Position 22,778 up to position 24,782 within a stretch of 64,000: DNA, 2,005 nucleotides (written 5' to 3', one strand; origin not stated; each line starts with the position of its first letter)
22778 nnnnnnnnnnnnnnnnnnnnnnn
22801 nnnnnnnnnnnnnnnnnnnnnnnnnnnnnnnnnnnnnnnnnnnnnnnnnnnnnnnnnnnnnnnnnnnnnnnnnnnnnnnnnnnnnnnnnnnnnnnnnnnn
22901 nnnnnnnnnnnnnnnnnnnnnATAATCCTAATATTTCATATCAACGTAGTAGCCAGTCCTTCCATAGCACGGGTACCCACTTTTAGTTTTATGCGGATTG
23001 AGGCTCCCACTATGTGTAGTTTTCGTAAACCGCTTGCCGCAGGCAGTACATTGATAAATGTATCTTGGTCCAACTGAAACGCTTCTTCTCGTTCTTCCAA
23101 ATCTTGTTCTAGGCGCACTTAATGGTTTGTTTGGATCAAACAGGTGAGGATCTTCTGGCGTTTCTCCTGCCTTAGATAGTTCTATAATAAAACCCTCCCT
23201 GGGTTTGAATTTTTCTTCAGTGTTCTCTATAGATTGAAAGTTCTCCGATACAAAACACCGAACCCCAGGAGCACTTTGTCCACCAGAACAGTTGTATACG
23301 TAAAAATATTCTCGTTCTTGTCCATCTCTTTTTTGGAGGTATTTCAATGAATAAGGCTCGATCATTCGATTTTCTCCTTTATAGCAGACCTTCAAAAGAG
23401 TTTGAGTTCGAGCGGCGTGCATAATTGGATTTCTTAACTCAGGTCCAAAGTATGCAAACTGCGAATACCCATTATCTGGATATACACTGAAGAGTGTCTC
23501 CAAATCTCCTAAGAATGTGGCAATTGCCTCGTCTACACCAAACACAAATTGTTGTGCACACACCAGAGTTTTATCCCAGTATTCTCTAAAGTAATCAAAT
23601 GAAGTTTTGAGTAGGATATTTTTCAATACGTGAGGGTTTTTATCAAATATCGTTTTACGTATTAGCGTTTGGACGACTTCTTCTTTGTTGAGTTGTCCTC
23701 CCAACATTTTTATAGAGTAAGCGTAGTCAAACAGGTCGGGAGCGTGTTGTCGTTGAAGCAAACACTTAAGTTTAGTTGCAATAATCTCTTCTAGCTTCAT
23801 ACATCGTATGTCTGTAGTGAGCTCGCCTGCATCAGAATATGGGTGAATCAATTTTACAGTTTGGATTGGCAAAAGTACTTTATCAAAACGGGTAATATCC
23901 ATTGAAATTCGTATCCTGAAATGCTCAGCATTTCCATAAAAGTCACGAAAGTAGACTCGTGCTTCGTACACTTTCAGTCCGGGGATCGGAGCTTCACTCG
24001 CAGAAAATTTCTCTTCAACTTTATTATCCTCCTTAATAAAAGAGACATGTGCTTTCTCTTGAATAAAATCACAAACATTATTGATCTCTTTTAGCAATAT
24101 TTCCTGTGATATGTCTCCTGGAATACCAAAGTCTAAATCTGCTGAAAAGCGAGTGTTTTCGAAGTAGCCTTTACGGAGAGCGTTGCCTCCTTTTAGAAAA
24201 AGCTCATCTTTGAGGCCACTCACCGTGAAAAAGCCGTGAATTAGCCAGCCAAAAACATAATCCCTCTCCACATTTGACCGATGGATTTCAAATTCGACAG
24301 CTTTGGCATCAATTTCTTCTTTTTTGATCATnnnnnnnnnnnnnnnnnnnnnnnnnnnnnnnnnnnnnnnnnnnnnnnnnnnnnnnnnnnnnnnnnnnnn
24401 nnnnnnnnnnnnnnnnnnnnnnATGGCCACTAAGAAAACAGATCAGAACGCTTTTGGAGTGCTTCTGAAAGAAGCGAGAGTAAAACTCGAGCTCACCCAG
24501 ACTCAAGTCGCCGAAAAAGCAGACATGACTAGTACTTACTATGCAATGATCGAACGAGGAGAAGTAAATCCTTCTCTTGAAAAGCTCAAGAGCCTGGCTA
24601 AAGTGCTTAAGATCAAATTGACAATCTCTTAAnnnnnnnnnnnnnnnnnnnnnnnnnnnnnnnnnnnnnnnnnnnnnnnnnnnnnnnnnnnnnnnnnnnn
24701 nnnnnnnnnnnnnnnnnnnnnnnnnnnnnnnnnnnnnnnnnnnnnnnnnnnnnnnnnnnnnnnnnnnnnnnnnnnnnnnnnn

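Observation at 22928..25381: Candidate defence islet: Pol-beta/AbiEii-like NTase fused to a WYL-like domain and zinc finger, with a divergent XRE regulator and a single-HKD PLD nuclease plus a 100-aa partner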

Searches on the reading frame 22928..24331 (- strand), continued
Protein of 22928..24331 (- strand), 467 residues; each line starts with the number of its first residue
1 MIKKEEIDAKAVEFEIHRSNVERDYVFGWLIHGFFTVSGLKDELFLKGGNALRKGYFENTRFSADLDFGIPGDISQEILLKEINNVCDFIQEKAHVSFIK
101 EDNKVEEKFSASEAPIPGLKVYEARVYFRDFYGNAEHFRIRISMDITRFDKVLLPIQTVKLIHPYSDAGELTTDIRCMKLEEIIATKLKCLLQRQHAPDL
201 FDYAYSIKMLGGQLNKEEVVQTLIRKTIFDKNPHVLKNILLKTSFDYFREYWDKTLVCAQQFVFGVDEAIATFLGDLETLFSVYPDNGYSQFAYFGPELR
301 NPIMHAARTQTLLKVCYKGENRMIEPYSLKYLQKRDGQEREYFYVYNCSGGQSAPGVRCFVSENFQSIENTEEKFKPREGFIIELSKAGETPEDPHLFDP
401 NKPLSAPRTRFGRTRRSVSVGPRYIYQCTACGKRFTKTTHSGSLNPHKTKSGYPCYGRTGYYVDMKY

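Call 68: get_annotated_region(hit=H4, flank=4000)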
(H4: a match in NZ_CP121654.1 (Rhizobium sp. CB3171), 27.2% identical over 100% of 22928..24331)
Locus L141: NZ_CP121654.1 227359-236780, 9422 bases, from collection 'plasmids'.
description: Rhizobium sp. CB3171 plasmid pCB3171_2, complete sequence
organism: Rhizobium sp. CB3171 (NCBI taxid 3039157)
taxonomy: Bacteria; Pseudomonadota; Alphaproteobacteria; Hyphomicrobiales; Rhizobiaceae; Rhizobium; Rhizobium sp. CB3171
host: -; source: Calliandra calothyrsus,cell culture; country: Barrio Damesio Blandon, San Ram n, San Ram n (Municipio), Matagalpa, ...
typing (MOB-suite, as given by PLSDB): conjugative; relaxase MOBQ; mating-pair formation MPF_T
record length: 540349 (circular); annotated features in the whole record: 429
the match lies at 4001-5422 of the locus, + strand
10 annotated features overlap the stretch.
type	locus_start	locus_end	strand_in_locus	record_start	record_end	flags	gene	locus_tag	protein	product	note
CDS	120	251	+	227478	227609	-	-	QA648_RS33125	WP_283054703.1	hypothetical protein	-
CDS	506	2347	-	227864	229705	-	-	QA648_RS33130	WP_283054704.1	type II toxin-antitoxin system HipA family toxin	-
CDS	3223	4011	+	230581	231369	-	-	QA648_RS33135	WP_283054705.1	type IV toxin-antitoxin system AbiEi family antitoxin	-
CDS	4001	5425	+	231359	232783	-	-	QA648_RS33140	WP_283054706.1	nucleotidyl transferase AbiEii/AbiGii toxin family protein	-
CDS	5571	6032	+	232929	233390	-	-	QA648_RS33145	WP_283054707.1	hypothetical protein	-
CDS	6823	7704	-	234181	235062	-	-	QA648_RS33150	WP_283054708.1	SIR2 family protein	-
CDS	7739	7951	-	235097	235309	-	nifT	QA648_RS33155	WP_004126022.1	putative nitrogen fixation protein NifT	GO:0009399 - nitrogen fixation [Evidence IEA]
CDS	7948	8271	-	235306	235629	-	-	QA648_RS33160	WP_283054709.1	nitrogen fixation protein NifZ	-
CDS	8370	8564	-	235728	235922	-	-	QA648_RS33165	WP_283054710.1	4Fe-4S binding protein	-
CDS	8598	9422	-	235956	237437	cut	nifB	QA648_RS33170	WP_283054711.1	nitrogenase cofactor biosynthesis protein NifB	GO:0009399 - nitrogen fixation [Evidence IEA]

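Call 69: get_annotated_region(hit=H1, flank=4000)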
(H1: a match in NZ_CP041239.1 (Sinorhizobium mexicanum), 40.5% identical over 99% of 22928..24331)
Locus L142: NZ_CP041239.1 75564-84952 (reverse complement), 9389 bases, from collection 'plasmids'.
description: Sinorhizobium mexicanum strain ITTG R7 plasmid pEmeITTGR7a, complete sequence
organism: Sinorhizobium mexicanum (NCBI taxid 375549)
taxonomy: Bacteria; Pseudomonadota; Alphaproteobacteria; Hyphomicrobiales; Rhizobiaceae; Sinorhizobium; Sinorhizobium mexicanum
host: -; source: Acaciella angustissima,cell culture; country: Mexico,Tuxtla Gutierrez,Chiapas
typing (MOB-suite, as given by PLSDB): conjugative; relaxase MOBQ; mating-pair formation MPF_T
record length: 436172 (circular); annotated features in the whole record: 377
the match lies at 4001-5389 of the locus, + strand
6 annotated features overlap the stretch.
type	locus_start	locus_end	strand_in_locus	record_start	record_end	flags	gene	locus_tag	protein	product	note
CDS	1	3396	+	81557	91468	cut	-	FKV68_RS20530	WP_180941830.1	neuraminidase-like domain-containing protein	-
CDS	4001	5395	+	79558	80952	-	-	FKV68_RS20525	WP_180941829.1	nucleotidyl transferase AbiEii/AbiGii toxin family protein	-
CDS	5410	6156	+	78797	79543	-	-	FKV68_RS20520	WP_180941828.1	hypothetical protein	-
CDS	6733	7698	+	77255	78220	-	-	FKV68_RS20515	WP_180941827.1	nucleotidyltransferase domain-containing protein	-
CDS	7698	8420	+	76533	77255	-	-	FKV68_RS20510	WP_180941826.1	hypothetical protein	-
CDS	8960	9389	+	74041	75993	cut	-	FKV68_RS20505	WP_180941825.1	AI-2E family transporter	GO:1905887 - autoinducer AI-2 transmembrane transport [Evidence IEA]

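Call 72: search_protein_families(library=pfam, proteins=[L005:327-1049:+, L002:491-967:+, L050:5469-5996:+, L018:73-699:+, L006:5087-5887:+, L043:5005-5844:+, L029:5397-5945:+, L031:5361-5903:+, L040:2118-2636:+, L141:3223-4011:+], max_evalue=0.01)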
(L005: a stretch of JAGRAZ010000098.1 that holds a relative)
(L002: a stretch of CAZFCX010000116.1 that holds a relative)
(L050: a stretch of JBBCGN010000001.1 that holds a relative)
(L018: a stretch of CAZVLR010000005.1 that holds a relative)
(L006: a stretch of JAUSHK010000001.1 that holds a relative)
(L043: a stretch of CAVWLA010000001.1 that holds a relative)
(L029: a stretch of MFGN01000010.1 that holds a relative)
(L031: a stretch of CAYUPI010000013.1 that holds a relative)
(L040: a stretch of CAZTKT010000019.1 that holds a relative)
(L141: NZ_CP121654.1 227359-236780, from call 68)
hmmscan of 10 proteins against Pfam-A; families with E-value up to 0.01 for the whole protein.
L005:327-1049:+ (240 aa): 1 family
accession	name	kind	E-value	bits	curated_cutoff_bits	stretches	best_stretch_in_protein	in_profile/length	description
PF02592.20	Vut_1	-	5.4e-36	124.7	27.2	1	53-212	2-151/152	Putative vitamin uptake transporter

L002:491-967:+ (158 aa): 0 families

L050:5469-5996:+ (175 aa): 0 families

L018:73-699:+ (208 aa): 1 family
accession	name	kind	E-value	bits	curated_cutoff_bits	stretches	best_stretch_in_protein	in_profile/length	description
PF01841.26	Transglut_core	-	0.00087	20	23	1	47-117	9-71/108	Transglutaminase-like superfamily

L006:5087-5887:+ (266 aa): 1 family
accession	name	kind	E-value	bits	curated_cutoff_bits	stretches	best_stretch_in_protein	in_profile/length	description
PF13643.11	DUF4145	-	2.6e-05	24.6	23.1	1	166-255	7-84/88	Domain of unknown function (DUF4145)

L043:5005-5844:+ (279 aa): 1 family
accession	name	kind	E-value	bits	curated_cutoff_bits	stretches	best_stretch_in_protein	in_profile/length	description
PF09509.15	Hypoth_Ymh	-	1e-31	109.7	25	1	156-272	3-119/119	Protein of unknown function (Hypoth_ymh)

L029:5397-5945:+ (182 aa): 0 families

L031:5361-5903:+ (180 aa): 0 families

L040:2118-2636:+ (172 aa): 0 families

L141:3223-4011:+ (262 aa): 2 families
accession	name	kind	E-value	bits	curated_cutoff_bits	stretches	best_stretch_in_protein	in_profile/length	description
PF09407.15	AbiEi_1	-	2.1e-06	28.4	22.2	1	81-210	17-141/142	AbiEi antitoxin C-terminal domain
PF13338.12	AbiEi_4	-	0.00023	21.6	25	1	7-56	4-48/49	Transcriptional regulator, AbiEi antitoxin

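Call 74: get_annotated_region(hit=H5, flank=2500)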
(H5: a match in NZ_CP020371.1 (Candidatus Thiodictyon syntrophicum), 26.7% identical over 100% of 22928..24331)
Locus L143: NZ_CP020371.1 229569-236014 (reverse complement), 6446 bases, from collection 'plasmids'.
description: Candidatus Thiodictyon syntrophicum strain Cad16T plasmid pTs417, complete sequence
organism: Candidatus Thiodictyon syntrophicum (NCBI taxid 1166950)
taxonomy: Bacteria; Pseudomonadota; Gammaproteobacteria; Chromatiales; Chromatiaceae; Thiodictyon; Candidatus Thiodictyon syntrophicum
host: -; source: meromictic lake; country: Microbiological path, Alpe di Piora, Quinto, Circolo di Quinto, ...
typing (MOB-suite, as given by PLSDB): non-mobilizable
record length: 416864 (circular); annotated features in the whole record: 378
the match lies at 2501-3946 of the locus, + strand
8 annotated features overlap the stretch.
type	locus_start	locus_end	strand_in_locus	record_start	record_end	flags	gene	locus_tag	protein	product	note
CDS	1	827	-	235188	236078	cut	-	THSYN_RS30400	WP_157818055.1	cytosolic protein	-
CDS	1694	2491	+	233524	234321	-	-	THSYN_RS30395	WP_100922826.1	type IV toxin-antitoxin system AbiEi family antitoxin domain-containing protein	-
CDS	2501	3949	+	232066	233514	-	-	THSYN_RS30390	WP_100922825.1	nucleotidyl transferase AbiEii/AbiGii toxin family protein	-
CDS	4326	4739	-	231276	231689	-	-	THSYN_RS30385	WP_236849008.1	hypothetical protein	-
CDS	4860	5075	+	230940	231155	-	-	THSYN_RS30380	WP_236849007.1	hypothetical protein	-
CDS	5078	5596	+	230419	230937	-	-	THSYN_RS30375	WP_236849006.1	GNAT family N-acetyltransferase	-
CDS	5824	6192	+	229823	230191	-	-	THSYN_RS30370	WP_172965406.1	DNA-binding protein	-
CDS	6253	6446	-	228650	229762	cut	-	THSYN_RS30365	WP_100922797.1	hypothetical protein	-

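Call 75: get_annotated_region(hit=H7, flank=2500)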
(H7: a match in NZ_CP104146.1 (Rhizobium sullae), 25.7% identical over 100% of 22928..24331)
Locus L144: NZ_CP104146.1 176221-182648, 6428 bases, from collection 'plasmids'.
description: Rhizobium sullae strain WSM1592 plasmid pWSM1592_3, complete sequence
organism: Rhizobium sullae (NCBI taxid 50338)
taxonomy: Bacteria; Pseudomonadota; Alphaproteobacteria; Hyphomicrobiales; Rhizobiaceae; Rhizobium; Rhizobium sullae
host: -; source: Sulla coronaria,cell culture; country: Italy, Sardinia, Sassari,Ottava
typing (MOB-suite, as given by PLSDB): conjugative; relaxase MOBQ; mating-pair formation MPF_T
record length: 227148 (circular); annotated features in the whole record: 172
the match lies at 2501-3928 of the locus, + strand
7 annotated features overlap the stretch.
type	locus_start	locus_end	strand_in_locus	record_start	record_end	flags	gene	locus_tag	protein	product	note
CDS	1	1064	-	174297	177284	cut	-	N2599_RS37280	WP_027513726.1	TrlF family AAA-like ATPase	-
CDS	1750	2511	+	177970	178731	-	-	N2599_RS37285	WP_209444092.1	hypothetical protein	-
CDS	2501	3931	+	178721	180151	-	-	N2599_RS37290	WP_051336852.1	nucleotidyl transferase AbiEii/AbiGii toxin family protein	-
CDS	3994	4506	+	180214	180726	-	-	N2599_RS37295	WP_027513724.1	hypothetical protein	-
CDS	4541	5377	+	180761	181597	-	-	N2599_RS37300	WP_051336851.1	hypothetical protein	-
CDS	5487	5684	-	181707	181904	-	-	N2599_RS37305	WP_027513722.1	hypothetical protein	-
CDS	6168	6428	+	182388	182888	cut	-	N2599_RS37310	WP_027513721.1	hypothetical protein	-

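Call 76: get_annotated_region(hit=H2, flank=2500)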
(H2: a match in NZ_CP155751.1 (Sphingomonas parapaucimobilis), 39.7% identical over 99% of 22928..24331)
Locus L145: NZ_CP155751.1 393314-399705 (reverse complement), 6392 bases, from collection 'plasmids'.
description: Sphingomonas parapaucimobilis strain YK209 plasmid unnamed3, complete sequence
organism: Sphingomonas parapaucimobilis (NCBI taxid 28213)
taxonomy: Bacteria; Pseudomonadota; Alphaproteobacteria; Sphingomonadales; Sphingomonadaceae; Sphingomonas; Sphingomonas parapaucimobilis
host: -; source: Chinese cabbage; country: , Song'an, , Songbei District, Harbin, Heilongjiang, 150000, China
typing (MOB-suite, as given by PLSDB): non-mobilizable
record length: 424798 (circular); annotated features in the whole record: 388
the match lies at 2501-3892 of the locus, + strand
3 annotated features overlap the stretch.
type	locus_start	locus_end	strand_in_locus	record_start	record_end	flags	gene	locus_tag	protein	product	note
CDS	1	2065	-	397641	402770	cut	-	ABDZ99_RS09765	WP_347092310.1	hypothetical protein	-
CDS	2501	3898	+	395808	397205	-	-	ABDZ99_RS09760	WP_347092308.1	nucleotidyl transferase AbiEii/AbiGii toxin family protein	-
CDS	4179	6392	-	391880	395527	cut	-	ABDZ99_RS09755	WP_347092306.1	hypothetical protein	-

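Call 77: get_annotated_region(hit=H3, flank=2500)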
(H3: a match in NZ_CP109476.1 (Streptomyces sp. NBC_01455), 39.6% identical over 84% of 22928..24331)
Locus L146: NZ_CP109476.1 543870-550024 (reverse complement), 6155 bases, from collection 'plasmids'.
description: Streptomyces sp. NBC_01455 plasmid unnamed1, complete sequence
organism: Streptomyces sp. NBC_01455 (NCBI taxid 2903874)
taxonomy: Bacteria; Actinomycetota; Actinomycetes; Kitasatosporales; Streptomycetaceae; Streptomyces; Streptomyces sp. NBC 01455
host: -; source: -; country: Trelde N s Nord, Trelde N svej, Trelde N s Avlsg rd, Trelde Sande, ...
typing (MOB-suite, as given by PLSDB): non-mobilizable; replicon rep_cluster_43
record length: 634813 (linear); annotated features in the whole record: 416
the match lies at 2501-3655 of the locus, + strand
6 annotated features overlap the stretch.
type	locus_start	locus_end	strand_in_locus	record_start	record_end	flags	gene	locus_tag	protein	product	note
CDS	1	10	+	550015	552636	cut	-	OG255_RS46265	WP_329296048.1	RNaseH domain-containing protein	-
CDS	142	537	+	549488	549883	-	-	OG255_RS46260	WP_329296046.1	hypothetical protein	-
CDS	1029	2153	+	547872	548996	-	-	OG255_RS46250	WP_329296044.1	nucleotidyltransferase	-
CDS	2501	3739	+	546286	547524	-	-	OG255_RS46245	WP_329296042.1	nucleotidyl transferase AbiEii/AbiGii toxin family protein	-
CDS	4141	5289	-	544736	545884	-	-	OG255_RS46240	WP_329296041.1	hypothetical protein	-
CDS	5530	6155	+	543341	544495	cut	-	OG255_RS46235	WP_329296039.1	hypothetical protein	-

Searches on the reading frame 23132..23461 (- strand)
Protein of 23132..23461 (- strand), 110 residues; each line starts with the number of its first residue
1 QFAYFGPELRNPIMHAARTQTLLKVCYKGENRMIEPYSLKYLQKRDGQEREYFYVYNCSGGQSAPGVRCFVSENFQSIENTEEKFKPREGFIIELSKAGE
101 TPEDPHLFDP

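Call 24: search_protein_families(library=pfam, proteins=[window:23132-23461:-], max_evalue=10)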
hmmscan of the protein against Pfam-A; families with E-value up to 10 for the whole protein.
window:23132-23461:- (110 aa): 0 families

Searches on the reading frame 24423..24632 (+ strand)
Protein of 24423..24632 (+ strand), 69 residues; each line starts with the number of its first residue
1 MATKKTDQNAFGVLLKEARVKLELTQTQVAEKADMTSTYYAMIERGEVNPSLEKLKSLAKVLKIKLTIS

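Call 3: search_protein_families(library=pfam, proteins=[window:24423-24632:+], max_evalue=1)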
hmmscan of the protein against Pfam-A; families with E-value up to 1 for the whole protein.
window:24423-24632:+ (69 aa): 6 families
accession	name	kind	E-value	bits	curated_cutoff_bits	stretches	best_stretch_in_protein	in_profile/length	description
PF01381.28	HTH_3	-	2.8e-16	59.7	23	1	15-67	1-53/55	Helix-turn-helix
PF13560.12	HTH_31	-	2e-10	41.3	27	1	10-63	1-55/64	Helix-turn-helix domain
PF12844.13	HTH_19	-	7.2e-09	35.9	30.2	1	14-65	3-54/64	Helix-turn-helix domain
PF13413.12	HTH_25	-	0.014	15.7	24.6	1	14-48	1-35/62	Helix-turn-helix domain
PF00157.23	Pou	-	0.027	14.8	27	1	7-31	5-29/72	Pou domain - N-terminal to homeobox domain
PF13443.12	HTH_26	-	0.051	14.3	22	1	21-66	8-54/63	Cro/C1-type HTH DNA-binding domain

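Call 4: search_protein_families(library=padloc, proteins=[window:24423-24632:+], max_evalue=1)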
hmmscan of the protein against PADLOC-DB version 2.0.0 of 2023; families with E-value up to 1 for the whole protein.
window:24423-24632:+ (69 aa): 20 families
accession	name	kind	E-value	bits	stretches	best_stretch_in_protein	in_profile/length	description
PDLC02926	HTH_VI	-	4.2e-13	47.4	1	12-67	3-58/92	-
PDLC04142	capH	-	1.3e-12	46.7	1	6-65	2-61/103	capH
PDLC03665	Control_protein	-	3.8e-09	34.7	1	11-66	9-65/77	control protein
PDLC03954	RmrA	-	1.3e-07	28.9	1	12-66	12-66/380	-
PDLC03952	RmrA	-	1.3e-06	25.5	1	14-63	26-75/395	-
PDLC03666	Control_protein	-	2e-06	26.2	1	10-66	6-62/77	control protein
PDLC03943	RmrA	-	3.9e-06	24.2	1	12-65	4-57/370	-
PDLC03947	RmrA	-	5.8e-06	23.4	1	5-64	6-65/383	-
PDLC03949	RmrA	-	9.3e-06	22.7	1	15-65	7-57/363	-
PDLC03944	RmrA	-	2.4e-05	21.6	1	12-63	8-59/384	-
PDLC03951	RmrA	-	5e-05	20.5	1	15-65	13-63/400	-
PDLC03671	Control_protein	-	0.00017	19.8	1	22-64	26-68/84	control protein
PDLC03536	REase_II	-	0.00022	18.9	1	18-66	18-66/237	Type II restriction enzyme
PDLC03664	Control_protein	-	0.00025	19.4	1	7-65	10-68/74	control protein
PDLC03668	Control_protein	-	0.00055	18.4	1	14-63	12-61/79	control protein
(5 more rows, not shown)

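Call 5: search_protein_families(library=ncbifam, proteins=[window:24423-24632:+], max_evalue=1)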
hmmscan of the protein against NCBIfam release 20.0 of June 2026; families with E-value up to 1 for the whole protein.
window:24423-24632:+ (69 aa): 17 families
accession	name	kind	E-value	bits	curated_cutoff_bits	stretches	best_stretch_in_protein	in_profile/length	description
NF041951.1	phage_RstR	subfamily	4.4e-10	39.8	80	1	12-65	4-57/108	RstR family transcriptional repressor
TIGR03070.1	couple_hipB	subfamily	2.8e-09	36.8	71.65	1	10-66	2-58/58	type II toxin-antitoxin system Y4mF family antitoxin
TIGR00270.2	TIGR00270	equivalog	3e-08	33.7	110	1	11-67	76-132/159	multiprotein bridging factor aMBF1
NF007408.0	PRK09943.1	equivalog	8.4e-07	28.7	211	1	8-66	5-63/185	HTH-type transcriptional regulator PuuR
NF047948.1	male_kill_WMK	equivalog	3.8e-06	26.6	300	1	8-66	160-218/300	WO male-killing family protein Wmk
NF006015.0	PRK08154.1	subfamily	4.4e-06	26.1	204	1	9-66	29-86/314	anaerobic benzoate catabolism transcriptional regulator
NF010465.0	PRK13890.1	equivalog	2.7e-05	24.2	96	1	22-67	17-62/121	conjugal transfer protein TrbA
NF007257.0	PRK09706.1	subfamily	3.5e-05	23.6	101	1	7-65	2-60/135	transcriptional repressor DicA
NF046032.1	TransRegSlrRBacil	equivalog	0.00017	21.7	250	1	24-67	15-59/149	HTH-type transcriptional regulator SlrR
NF041677.1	trans_regClgR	equivalog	0.00025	21.1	170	1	10-66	8-64/113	transcriptional regulator ClgR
NF005988.0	PRK08099.1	equivalog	0.00059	19.1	201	1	15-66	7-59/411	multifunctional transcriptional regulator/nicotinamide-nucleotide adenylyltransferase/ribosylnicotinamide kinase NadR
TIGR03830.1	CxxCG_CxxCG_HTH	subfamily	0.00076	19.3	61.8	1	4-61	59-115/127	type II TA system antitoxin MqsA family protein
NF041493.1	MobT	equivalog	0.0009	18.1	600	1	15-63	1-49/383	MobT family relaxase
NF008109.0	PRK10856.1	equivalog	0.023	14.4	208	1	4-44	8-48/334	cytoskeleton protein RodZ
NF048000.1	ECH1013_TF_S24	equivalog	0.032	14.1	300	1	21-67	13-60/204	ECH_1013 family putative transcriptional regulator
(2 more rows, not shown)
